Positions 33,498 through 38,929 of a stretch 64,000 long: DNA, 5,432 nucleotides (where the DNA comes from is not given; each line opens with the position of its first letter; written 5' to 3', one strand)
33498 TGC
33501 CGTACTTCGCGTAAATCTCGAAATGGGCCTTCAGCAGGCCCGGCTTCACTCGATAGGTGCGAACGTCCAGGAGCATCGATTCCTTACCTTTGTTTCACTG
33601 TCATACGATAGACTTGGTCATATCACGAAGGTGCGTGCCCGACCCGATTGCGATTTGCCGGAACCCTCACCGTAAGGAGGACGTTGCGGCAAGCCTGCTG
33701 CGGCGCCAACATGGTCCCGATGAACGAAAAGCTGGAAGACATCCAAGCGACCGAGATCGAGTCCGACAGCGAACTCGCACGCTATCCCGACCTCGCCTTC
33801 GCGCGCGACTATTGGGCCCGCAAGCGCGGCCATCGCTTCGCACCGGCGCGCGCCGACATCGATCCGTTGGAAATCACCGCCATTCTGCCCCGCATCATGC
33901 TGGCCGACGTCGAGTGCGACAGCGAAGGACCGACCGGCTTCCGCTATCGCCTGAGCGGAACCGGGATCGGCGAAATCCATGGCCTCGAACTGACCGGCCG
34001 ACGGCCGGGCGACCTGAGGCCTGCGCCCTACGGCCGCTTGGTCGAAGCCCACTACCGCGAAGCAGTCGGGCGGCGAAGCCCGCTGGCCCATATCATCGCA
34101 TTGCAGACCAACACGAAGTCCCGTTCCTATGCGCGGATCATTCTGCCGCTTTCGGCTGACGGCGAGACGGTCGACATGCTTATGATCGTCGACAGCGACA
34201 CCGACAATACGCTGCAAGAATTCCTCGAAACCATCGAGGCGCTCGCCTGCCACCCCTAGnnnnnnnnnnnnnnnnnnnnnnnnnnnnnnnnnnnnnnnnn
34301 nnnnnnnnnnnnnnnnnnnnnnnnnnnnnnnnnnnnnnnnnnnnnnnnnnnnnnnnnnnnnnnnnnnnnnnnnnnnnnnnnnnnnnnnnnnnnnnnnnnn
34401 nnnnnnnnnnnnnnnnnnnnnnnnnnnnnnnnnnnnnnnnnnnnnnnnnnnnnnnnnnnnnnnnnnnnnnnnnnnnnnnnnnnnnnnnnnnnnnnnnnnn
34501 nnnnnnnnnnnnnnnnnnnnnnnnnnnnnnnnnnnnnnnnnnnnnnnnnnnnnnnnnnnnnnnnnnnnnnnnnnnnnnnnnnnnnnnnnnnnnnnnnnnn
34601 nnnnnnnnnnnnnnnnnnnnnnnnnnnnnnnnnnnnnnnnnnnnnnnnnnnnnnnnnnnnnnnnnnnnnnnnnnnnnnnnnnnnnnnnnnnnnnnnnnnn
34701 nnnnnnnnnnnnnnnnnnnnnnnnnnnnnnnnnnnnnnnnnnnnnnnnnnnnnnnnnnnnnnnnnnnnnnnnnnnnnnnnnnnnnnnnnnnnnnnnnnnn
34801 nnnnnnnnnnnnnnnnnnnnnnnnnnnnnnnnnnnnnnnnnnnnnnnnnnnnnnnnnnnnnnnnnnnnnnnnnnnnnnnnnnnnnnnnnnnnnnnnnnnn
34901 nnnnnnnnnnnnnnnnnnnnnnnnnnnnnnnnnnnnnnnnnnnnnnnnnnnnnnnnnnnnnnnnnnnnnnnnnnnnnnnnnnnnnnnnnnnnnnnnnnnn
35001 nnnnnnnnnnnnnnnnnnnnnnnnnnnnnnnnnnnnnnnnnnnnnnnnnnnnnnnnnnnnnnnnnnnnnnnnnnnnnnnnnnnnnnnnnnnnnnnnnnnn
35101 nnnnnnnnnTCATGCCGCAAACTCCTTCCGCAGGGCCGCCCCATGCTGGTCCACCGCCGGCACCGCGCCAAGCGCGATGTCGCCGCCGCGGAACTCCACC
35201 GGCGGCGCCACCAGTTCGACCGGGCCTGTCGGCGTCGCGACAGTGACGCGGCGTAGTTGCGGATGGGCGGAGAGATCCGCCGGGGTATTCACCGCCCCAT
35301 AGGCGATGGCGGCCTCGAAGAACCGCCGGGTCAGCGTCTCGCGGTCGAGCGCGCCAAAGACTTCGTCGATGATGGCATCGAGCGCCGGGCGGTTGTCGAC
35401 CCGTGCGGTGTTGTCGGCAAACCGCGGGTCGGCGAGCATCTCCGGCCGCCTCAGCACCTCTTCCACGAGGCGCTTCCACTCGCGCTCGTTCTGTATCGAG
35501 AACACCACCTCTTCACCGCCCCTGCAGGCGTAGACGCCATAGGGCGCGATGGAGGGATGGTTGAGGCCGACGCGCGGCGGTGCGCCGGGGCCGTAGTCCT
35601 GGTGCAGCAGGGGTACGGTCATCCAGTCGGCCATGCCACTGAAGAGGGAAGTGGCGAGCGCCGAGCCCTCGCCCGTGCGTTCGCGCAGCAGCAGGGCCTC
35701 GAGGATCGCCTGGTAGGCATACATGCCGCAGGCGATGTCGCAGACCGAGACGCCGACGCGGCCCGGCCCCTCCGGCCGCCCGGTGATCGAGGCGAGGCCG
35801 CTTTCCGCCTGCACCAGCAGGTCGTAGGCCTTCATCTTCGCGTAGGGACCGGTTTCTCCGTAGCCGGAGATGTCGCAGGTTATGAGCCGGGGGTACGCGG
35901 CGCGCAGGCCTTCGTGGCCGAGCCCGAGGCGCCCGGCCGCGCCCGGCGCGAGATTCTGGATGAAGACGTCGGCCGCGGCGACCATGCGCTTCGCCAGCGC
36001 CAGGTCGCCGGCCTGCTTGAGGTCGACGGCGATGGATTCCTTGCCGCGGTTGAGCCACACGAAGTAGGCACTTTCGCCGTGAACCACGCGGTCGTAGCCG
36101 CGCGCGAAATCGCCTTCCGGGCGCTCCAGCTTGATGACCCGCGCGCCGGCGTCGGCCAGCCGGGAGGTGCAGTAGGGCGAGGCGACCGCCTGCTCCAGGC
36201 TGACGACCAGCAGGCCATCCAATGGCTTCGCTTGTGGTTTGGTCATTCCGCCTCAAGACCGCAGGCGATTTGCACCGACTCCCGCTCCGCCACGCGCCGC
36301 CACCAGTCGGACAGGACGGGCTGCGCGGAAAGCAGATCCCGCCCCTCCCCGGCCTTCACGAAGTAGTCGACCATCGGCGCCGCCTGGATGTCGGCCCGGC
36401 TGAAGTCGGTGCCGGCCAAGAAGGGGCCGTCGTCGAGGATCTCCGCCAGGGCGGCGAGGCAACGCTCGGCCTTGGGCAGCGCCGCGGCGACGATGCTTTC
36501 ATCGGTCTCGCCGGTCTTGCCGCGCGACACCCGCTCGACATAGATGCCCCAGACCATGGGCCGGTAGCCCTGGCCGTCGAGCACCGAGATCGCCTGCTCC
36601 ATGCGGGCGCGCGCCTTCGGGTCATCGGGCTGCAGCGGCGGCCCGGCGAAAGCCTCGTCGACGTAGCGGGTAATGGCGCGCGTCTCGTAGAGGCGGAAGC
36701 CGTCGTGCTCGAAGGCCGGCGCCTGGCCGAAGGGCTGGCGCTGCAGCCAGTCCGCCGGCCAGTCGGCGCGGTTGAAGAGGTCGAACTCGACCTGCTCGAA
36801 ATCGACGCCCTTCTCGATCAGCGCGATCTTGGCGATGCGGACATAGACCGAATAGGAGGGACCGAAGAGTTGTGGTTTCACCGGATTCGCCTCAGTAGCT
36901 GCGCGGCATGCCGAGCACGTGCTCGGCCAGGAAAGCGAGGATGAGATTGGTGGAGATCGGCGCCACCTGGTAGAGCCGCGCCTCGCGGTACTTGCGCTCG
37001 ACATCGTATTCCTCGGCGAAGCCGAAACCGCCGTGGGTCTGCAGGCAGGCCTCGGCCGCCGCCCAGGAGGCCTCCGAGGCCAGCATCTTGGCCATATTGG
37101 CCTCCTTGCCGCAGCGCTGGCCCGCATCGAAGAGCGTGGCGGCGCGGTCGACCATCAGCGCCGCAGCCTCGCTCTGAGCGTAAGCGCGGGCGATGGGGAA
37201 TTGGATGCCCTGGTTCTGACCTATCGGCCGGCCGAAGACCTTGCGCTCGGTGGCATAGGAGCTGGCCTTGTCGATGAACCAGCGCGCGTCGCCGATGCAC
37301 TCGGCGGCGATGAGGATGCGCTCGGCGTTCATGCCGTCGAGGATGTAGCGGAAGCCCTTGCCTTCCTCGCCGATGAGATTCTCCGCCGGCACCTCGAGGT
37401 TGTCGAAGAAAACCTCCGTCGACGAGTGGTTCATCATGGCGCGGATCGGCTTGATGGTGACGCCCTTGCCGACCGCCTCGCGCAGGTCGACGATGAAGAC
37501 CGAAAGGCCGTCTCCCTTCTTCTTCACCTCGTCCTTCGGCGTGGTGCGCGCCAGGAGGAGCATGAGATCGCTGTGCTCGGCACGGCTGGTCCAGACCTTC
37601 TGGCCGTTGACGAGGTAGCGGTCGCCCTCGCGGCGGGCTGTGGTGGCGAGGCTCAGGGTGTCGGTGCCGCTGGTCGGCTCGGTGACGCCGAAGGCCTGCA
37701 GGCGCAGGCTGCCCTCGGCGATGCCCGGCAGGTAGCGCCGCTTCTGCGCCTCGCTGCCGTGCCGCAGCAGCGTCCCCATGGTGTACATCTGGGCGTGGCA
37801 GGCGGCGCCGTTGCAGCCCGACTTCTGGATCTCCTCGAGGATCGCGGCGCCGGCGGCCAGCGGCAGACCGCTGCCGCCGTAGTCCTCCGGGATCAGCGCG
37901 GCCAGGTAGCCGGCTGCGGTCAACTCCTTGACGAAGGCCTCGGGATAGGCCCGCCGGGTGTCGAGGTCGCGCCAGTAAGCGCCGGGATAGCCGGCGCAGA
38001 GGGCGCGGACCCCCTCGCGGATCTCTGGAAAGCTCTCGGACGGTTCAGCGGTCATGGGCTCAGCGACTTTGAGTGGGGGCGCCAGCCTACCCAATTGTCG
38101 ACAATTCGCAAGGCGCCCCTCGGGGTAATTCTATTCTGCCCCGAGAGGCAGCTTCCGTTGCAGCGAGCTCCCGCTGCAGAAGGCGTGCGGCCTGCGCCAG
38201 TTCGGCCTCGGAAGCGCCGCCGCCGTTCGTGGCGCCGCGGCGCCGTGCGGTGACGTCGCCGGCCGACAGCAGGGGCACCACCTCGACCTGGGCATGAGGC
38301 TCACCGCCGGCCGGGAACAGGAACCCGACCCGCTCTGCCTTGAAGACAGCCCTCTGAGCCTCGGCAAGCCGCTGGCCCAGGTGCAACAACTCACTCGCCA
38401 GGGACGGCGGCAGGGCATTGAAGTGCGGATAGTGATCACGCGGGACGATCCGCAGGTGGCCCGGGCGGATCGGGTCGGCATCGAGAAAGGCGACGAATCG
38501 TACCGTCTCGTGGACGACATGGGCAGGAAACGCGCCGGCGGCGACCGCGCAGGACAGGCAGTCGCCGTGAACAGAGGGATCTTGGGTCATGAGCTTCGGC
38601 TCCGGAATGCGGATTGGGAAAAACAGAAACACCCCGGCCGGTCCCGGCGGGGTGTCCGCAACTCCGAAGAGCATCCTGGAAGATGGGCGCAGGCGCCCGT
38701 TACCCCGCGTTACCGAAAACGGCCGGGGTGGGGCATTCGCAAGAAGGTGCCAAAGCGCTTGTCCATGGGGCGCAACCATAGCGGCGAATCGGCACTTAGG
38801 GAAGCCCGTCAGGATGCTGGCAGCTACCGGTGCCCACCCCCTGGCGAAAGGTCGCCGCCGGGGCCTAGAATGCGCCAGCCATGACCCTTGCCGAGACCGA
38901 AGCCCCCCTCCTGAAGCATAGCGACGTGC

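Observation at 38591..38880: Candidate new riboswitch or attenuator: ~230-nt leader with terminator, antiterminator and anti-antiterminator pairings upstream of the HIT-ACAD-GST-CoA-transferase-hydratase operon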

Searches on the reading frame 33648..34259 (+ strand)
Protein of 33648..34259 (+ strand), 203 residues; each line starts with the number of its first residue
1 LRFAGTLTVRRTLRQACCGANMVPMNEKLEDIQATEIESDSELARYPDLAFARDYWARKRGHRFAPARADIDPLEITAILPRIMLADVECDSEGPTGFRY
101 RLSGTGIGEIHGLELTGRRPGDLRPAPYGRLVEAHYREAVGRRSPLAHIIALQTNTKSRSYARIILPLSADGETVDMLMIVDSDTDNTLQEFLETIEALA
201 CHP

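Call 8: search_protein_families(library=pfam, proteins=[window:33648-34259:+])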
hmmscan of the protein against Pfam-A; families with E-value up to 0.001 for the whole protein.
window:33648-34259:+ (203 aa): 1 family
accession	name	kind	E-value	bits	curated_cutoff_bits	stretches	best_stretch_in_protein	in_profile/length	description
PF07310.19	PAS_5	-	2.9e-13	50.3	22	1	52-175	9-129/137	PAS domain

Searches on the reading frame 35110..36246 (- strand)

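Call 8: search_protein_families(library=pfam, proteins=[window:35110-36246:-])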
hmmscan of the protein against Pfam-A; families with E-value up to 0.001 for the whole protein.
window:35110-36246:- (378 aa): 1 family
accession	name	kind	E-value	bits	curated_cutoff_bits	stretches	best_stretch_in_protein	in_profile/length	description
PF02515.22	CoA_transf_3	-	1.3e-102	344.1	23.3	1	9-368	1-365/366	CoA-transferase family III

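Call 42: search_protein_families(library=ncbifam, proteins=[window:35110-36246:-], max_evalue=0.00001)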
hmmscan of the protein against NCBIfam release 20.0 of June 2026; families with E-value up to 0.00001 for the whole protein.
window:35110-36246:- (378 aa): 7 families
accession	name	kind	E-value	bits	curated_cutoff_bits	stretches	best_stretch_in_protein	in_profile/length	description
NF008511.0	PRK11430.1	equivalog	3.5e-65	220.6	522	1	5-378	5-381/381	CoA:oxalate CoA-transferase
NF052585.1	SucGlutTfsCaiB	equivalog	1.4e-62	211.6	750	1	5-332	4-338/394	succinate--glutarate CoA-transferase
NF041294.1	Scnl_mescCoAtase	equivalog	5.1e-51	174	700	1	9-332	4-332/381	succinyl-CoA:mesaconate CoA-transferase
TIGR03253.1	oxalate_frc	equivalog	8.5e-47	159.8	504.2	1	7-212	2-210/416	formyl-CoA transferase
NF003809.0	PRK05398.1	subfamily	2.4e-45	154.8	442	1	6-210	2-209/416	formyl-CoA transferase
NF002914.1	PRK03525.1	equivalog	6e-21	74.8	413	1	2-332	3-331/400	L-carnitine CoA-transferase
TIGR04253.1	mesacon_CoA_iso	equivalog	6.9e-08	31.9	725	1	9-197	3-190/403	2-methylfumaryl-CoA isomerase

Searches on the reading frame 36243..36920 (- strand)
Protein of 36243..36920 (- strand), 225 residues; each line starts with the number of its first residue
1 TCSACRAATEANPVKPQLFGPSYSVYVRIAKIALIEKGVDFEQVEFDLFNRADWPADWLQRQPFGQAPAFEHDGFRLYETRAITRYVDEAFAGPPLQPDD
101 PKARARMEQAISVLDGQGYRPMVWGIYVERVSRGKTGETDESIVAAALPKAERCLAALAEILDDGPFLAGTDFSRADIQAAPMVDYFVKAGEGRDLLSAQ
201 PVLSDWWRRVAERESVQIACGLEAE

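Call 8: search_protein_families(library=pfam, proteins=[window:36243-36920:-])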
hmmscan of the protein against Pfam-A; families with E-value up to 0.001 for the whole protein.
window:36243-36920:- (225 aa): 6 families
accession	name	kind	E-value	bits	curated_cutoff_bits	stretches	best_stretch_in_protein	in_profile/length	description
PF02798.26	GST_N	-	1.1e-14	55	20.9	1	27-89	14-76/76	Glutathione S-transferase, N-terminal domain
PF13417.12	GST_N_3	-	2e-12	47.7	22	1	18-95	1-75/75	Glutathione S-transferase, N-terminal domain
PF00043.30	GST_C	-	3.2e-10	40.6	20.7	1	131-214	17-93/93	Glutathione S-transferase, C-terminal domain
PF13410.11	GST_C_2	-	1.3e-09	38.5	24.9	1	144-206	4-66/69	Glutathione S-transferase, C-terminal domain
PF13409.12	GST_N_2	-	5.8e-09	36.9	25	1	23-89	1-69/70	Glutathione S-transferase, N-terminal domain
PF14497.11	GST_C_3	-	4.2e-06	27.4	21.6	1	150-216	30-97/104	Glutathione S-transferase, C-terminal domain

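Call 42: search_protein_families(library=ncbifam, proteins=[window:36243-36920:-], max_evalue=0.00001)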
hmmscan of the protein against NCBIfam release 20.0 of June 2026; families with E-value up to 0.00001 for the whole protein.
window:36243-36920:- (225 aa): 6 families
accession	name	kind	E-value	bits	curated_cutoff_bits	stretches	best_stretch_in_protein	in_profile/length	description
NF011693.0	PRK15113.1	equivalog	1.4e-15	57.5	150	1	24-217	16-203/214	glutathione transferase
NF007016.1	PRK09481.1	equivalog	5.3e-15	55.4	314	1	18-218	13-198/209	stringent starvation protein SspA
NF050814.1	FtsZBindFzlA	equivalog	2.4e-13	50.4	300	1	18-210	7-200/228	FtsZ-binding protein FzlA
TIGR01262.1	maiA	equivalog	1.4e-11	44.4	171.05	1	22-185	9-171/211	maleylacetoacetate isomerase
NF007682.0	PRK10357.1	equivalog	2.2e-10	40.5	181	1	18-187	3-165/202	glutathione S-transferase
NF007831.0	PRK10542.1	equivalog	1.3e-06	28.1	198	0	31-220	15-195/201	glutathione transferase GstA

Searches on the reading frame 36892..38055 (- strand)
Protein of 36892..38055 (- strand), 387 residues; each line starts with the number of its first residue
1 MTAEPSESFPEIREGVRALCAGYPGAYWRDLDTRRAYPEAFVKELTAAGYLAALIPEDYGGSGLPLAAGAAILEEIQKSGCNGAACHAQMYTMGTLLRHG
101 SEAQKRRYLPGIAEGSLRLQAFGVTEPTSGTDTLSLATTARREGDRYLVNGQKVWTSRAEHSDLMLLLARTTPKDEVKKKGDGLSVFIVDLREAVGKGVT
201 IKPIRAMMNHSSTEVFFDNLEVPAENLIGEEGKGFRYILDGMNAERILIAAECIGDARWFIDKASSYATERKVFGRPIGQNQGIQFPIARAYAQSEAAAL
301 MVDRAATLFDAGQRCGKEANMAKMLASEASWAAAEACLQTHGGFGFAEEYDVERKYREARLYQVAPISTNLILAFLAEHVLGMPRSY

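Call 8: search_protein_families(library=pfam, proteins=[window:36892-38055:-])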
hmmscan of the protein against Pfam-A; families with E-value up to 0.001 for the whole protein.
window:36892-38055:- (387 aa): 4 families
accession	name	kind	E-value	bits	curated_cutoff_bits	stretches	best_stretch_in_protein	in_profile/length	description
PF00441.29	Acyl-CoA_dh_1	-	4e-38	131.3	22.4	1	232-365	1-134/150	Acyl-CoA dehydrogenase, C-terminal domain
PF02770.24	Acyl-CoA_dh_M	-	6.3e-21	74.8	33.3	1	121-219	1-96/97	Acyl-CoA dehydrogenase, middle domain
PF02771.21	Acyl-CoA_dh_N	-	8.4e-21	74.9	22.9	1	11-115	6-112/113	Acyl-CoA dehydrogenase, N-terminal domain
PF08028.16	Acyl-CoA_dh_2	-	1.1e-16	61.7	22.7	1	248-362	2-126/134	Acyl-CoA dehydrogenase, C-terminal domain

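Call 42: search_protein_families(library=ncbifam, proteins=[window:36892-38055:-], max_evalue=0.00001)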
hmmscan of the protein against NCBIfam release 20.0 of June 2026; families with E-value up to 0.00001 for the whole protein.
window:36892-38055:- (387 aa): 22 families
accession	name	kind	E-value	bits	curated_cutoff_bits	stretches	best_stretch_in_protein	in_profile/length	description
NF042972.1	AcrlCoAredClosAcrC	equivalog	1.1e-70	238.2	640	1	12-363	12-359/378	acryloyl-CoA reductase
NF045552.1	GlutCoADH_Des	equivalog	8.7e-67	226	470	1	30-383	30-382/387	glutaryl-CoA dehydrogenase Acd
NF042439.1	SulpropCoADesulf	equivalog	9.6e-58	195.7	600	1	30-383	18-373/379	3-sulfinopropanoyl-CoA desulfinase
NF043006.1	CyhCrbnylCoADH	equivalog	2.3e-56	191.4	650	1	45-365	44-360/380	cyclohexane-1-carbonyl-CoA dehydrogenase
NF008997.0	PRK12341.1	equivalog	2.8e-56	191.2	537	1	22-377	23-372/382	acyl-CoA dehydrogenase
NF058590.1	AcCoDHFadEBacil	equivalog_domain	4.9e-51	173.9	600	1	41-364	58-394/586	acyl-CoA dehydrogenase FadE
NF045652.1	ProlPCPDhRedW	equivalog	1.2e-47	162.5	650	1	47-348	42-342/376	L-prolyl-[peptidyl-carrier protein] dehydrogenase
NF002885.1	PRK03354.1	equivalog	1.8e-47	162.2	540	1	26-371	27-364/378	crotonobetainyl-CoA dehydrogenase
TIGR03207.1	cyc_hxne_CoA_dh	equivalog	7.9e-47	159.8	575.35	1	31-377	27-368/372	cyclohexanecarboxyl-CoA dehydrogenase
NF053553.1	prodigi_MBC_PigA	equivalog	1.3e-44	152.8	500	1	43-356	43-355/381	prodigiosin MBC biosynthesis dehydrogenase PigA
TIGR03204.1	pimC_large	equivalog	5.3e-41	140.8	623.85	1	44-353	48-349/395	pimeloyl-CoA dehydrogenase large subunit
TIGR03203.1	pimD_small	equivalog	6.8e-28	97.8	652.7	1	43-357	44-353/378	pimeloyl-CoA dehydrogenase small subunit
NF052270.1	Staph_DH_FadE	equivalog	8.1e-27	94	600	1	93-359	114-372/400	acyl-CoA dehydrogenase FadE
NF007000.1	PRK09463.1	subfamily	1.9e-21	76.1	600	1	36-368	73-416/726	acyl-CoA dehydrogenase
NF050027.1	acylCoADhIpdE2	equivalog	5.6e-18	65.5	450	1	246-359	181-289/311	acyl-CoA dehydrogenase IpdE2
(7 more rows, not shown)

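Call 59: search_solved_structures(query=window:36892-38055:-, max_evalue=1e-30)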
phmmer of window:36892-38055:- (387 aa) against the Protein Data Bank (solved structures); distinct sequences matched with E-value up to 1e-30: 59.
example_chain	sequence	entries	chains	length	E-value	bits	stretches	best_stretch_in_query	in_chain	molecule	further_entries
5lnx_A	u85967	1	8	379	1.3e-62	215.1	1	35-382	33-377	Acyl-CoA dehydrogenase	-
4u83_A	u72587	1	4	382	9.3e-62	212.3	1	11-366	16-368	Acyl-CoA dehydrogenase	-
4iv6_A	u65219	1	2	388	7.8e-60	206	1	29-366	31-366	Acyl-CoA dehydrogenase FadE3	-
3pfd_A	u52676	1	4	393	1.3e-56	195.4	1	9-370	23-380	Acyl-CoA dehydrogenase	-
1ws9_A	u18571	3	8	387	1.3e-55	192.1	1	13-379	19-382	acyl-CoA dehydrogenase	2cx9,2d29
5ol2_C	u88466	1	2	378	1.9e-55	191.6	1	30-364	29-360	Acyl-CoA dehydrogenase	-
3mpi_A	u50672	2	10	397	2.3e-55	191.3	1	30-384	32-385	Glutaryl-CoA dehydrogenase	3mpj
4m9a_A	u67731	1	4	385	3.8e-55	190.6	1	12-365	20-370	Acyl-CoA dehydrogenase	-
2jif_A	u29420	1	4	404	9.6e-55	189.3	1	35-380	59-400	SHORT/BRANCHED CHAIN SPECIFIC ACYL-COA DEHYDROGENASE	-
1ukw_A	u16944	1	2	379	2.9e-54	187.7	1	30-382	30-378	acyl-CoA dehydrogenase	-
2pg0_A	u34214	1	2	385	4.7e-54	187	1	26-364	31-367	Acyl-CoA dehydrogenase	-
1jqi_A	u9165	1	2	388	1.7e-52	181.8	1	27-383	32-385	short chain acyl-CoA dehydrogenase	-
4n5f_A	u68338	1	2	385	2.7e-52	181.2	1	12-365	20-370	Putative acyl-CoA dehydrogenase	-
2dvl_A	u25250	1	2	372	5.9e-52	180.1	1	30-365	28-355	Acyl-CoA dehydrogenase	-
7p98_A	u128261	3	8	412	7.1e-52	179.8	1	30-384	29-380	Short-chain acyl-CoA dehydrogenase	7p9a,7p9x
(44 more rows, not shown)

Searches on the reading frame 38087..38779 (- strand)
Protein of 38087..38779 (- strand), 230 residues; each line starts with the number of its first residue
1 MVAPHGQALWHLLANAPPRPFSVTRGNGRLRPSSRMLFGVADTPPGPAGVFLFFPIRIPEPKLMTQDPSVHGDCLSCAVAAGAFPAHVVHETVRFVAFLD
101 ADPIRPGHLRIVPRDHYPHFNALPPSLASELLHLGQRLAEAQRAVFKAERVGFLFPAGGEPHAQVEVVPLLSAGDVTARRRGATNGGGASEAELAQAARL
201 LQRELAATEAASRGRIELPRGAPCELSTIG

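Call 8: search_protein_families(library=pfam, proteins=[window:38087-38779:-])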
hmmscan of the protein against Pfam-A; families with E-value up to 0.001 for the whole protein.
window:38087-38779:- (230 aa): 2 families
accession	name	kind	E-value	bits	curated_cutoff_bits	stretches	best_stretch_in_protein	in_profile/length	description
PF01230.28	HIT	-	2.1e-12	47.9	21.5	1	84-159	4-79/98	HIT domain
PF11969.13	DcpS_C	-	1.9e-05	25.5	24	1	74-141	2-69/114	Scavenger mRNA decapping enzyme C-term binding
